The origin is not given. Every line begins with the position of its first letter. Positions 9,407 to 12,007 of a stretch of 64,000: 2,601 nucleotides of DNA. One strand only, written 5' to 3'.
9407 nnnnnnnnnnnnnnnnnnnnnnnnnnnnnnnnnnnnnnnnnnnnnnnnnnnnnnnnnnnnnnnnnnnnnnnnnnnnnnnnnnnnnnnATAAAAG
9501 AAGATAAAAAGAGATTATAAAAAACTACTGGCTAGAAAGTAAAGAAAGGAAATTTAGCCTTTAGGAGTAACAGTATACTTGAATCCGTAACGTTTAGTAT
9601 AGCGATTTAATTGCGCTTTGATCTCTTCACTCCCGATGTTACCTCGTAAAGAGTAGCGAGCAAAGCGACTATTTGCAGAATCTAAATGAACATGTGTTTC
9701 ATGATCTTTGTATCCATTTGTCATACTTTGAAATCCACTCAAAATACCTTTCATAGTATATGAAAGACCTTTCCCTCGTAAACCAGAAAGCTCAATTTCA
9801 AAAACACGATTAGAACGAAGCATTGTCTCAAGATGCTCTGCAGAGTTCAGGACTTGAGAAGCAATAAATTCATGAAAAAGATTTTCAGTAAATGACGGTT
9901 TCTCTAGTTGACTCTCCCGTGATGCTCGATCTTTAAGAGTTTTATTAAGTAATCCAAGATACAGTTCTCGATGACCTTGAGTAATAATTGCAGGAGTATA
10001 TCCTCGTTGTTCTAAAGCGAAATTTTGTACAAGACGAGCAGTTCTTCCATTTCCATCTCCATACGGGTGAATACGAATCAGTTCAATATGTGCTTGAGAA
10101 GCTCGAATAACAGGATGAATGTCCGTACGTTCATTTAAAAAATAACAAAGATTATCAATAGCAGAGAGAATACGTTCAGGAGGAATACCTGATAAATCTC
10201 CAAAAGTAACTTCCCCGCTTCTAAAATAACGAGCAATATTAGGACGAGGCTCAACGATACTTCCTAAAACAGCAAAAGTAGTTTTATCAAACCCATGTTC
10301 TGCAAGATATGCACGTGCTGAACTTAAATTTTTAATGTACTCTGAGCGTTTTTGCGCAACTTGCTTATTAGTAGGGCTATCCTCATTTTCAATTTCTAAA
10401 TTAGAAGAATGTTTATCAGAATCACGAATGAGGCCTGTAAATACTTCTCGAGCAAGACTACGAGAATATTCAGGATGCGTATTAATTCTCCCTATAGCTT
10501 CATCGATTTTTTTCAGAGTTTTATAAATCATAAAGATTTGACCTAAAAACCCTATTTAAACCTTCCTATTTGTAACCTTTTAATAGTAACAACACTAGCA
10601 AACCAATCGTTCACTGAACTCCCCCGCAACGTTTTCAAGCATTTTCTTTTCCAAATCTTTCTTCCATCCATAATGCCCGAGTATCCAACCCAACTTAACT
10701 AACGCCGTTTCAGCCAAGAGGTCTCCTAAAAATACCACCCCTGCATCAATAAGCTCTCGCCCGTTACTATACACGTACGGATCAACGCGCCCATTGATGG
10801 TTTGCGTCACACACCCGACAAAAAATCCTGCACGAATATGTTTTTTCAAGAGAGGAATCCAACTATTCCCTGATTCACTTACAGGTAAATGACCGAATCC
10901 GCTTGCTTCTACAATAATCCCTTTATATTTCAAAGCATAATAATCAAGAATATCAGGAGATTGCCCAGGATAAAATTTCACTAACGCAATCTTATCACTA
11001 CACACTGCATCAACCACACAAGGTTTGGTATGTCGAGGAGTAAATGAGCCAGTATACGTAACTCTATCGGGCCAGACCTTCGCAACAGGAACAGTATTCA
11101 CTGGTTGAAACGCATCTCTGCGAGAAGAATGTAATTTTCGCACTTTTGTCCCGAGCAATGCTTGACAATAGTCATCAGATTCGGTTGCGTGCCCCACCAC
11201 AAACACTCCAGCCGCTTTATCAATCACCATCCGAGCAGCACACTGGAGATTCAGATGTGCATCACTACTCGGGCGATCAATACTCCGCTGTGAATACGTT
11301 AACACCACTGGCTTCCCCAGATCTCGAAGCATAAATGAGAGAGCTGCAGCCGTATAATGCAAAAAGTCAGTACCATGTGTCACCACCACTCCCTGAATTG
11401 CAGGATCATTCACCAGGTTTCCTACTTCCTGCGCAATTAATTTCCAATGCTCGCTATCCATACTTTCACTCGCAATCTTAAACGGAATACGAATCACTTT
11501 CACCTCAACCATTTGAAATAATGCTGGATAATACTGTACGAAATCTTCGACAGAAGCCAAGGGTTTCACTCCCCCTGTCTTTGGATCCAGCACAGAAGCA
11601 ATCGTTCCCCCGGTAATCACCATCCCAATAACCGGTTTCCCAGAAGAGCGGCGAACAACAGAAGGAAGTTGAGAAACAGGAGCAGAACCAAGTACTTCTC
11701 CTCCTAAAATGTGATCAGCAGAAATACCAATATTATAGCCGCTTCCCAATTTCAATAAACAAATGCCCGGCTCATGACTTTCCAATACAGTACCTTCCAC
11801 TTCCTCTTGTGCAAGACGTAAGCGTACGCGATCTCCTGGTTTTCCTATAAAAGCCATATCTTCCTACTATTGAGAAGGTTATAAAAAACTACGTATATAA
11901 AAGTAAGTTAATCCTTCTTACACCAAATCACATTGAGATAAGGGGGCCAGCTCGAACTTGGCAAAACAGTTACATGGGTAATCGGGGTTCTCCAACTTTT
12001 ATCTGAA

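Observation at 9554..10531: Fic (AMPylase) gene inserted between gatE and gatD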

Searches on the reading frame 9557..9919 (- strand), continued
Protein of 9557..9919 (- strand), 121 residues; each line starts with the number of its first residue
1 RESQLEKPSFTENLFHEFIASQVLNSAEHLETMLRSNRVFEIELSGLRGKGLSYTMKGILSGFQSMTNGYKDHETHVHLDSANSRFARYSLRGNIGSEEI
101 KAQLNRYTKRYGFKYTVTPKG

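Call 95: list_cluster_members(proteins=[P0141, P0144, P0145, P0149, P0151, P0156, P0163, P0172, P0186, P0195])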
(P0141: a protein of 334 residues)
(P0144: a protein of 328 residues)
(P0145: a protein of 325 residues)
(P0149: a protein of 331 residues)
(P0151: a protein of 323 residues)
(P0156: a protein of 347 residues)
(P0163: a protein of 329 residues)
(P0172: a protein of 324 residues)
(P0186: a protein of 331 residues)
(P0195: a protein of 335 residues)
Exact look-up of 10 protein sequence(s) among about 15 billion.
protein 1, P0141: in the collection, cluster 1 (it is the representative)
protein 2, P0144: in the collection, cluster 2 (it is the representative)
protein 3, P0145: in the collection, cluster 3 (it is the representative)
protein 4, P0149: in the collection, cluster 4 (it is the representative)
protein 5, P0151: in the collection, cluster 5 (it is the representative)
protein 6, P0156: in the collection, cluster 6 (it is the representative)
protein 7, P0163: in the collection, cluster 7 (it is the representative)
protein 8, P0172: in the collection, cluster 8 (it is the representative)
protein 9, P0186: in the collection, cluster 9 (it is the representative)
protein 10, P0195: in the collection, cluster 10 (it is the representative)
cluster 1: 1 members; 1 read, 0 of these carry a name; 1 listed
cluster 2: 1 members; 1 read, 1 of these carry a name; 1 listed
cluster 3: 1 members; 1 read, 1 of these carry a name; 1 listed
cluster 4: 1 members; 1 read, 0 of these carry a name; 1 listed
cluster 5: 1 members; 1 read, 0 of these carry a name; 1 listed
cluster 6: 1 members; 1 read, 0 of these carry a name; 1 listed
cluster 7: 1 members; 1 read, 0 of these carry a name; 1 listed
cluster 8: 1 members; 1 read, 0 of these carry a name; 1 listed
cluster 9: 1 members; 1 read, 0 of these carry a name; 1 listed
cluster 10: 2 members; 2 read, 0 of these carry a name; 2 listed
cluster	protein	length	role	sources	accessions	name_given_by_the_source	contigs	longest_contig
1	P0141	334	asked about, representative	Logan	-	-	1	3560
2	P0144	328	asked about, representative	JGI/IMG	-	Fic family protein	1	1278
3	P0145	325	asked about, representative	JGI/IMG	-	hypothetical protein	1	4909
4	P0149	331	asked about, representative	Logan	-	-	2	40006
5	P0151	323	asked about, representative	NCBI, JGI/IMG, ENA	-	-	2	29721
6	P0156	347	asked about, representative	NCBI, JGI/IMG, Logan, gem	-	-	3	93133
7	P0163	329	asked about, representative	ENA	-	-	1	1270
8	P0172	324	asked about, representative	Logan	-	-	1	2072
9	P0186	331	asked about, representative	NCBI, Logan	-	-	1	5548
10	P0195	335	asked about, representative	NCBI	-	-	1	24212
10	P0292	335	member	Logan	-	-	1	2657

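Call 107: search_protein_families(library=ncbifam, proteins=[L107:1187-1585:+], max_evalue=1)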
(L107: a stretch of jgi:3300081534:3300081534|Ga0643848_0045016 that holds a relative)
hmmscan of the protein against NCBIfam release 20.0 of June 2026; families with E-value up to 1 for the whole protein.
L107:1187-1585:+ (132 aa): 1 family
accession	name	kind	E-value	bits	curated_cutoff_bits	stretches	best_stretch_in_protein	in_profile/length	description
NF047752.1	MntA_antitoxin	equivalog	0.022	14.6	60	1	48-93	6-50/106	type VII toxin-antitoxin system MntA family adenylyltransferase antitoxin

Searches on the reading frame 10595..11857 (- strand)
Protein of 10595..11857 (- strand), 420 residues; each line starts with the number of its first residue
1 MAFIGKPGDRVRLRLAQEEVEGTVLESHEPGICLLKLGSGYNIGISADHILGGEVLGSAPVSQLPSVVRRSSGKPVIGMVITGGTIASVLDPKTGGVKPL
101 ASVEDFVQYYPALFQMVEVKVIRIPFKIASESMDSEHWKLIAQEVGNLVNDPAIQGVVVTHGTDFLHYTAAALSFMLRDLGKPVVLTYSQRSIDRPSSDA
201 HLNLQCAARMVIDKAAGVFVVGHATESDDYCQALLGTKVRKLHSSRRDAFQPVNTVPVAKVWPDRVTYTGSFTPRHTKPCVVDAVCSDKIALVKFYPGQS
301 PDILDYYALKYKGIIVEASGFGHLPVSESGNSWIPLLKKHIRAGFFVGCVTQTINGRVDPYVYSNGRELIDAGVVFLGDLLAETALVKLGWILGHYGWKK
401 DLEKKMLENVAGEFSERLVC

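Call 3: search_protein_families(library=pfam, proteins=[window:10595-11857:-], max_evalue=0.01)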
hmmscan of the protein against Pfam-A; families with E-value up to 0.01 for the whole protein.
window:10595-11857:- (420 aa): 3 families
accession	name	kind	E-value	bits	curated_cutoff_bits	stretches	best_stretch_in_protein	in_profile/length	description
PF00710.25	Asparaginase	-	2.9e-49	167.7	22.5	1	79-269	4-188/193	Asparaginase, N-terminal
PF17763.6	Asparaginase_C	-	9.8e-21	74.3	34.6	1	289-402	1-110/114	Glutaminase/Asparaginase C-terminal domain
PF18195.6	GatD_N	-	4.8e-10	39.1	25.7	1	6-50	2-49/54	GatD N-terminal domain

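Call 4: search_protein_families(library=ncbifam, proteins=[window:10595-11857:-], max_evalue=0.01)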
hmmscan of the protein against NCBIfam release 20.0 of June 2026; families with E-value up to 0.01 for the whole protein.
window:10595-11857:- (420 aa): 6 families
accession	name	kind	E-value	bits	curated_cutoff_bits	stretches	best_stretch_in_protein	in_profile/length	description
NF003217.0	PRK04183.1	equivalog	8.9e-121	403.4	310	1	6-418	4-415/420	Glu-tRNA(Gln) amidotransferase subunit GatD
TIGR02153.1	gatD_arch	equivalog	2.4e-114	382.2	324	1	20-417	2-402/405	Glu-tRNA(Gln) amidotransferase subunit GatD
TIGR00519.1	asnASE_I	subfamily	2.4e-92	309.5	260.5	1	75-414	2-335/337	type I asparaginase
NF006998.0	PRK09461.1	equivalog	1.1e-35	123.5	376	1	76-416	5-336/337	asparaginase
TIGR00520.1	asnASE_II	subfamily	1.3e-24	86.8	314.3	1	72-327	22-279/352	type II asparaginase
NF008304.0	PRK11096.1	equivalog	3.1e-18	65.4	506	1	72-324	21-271/348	L-asparaginase 2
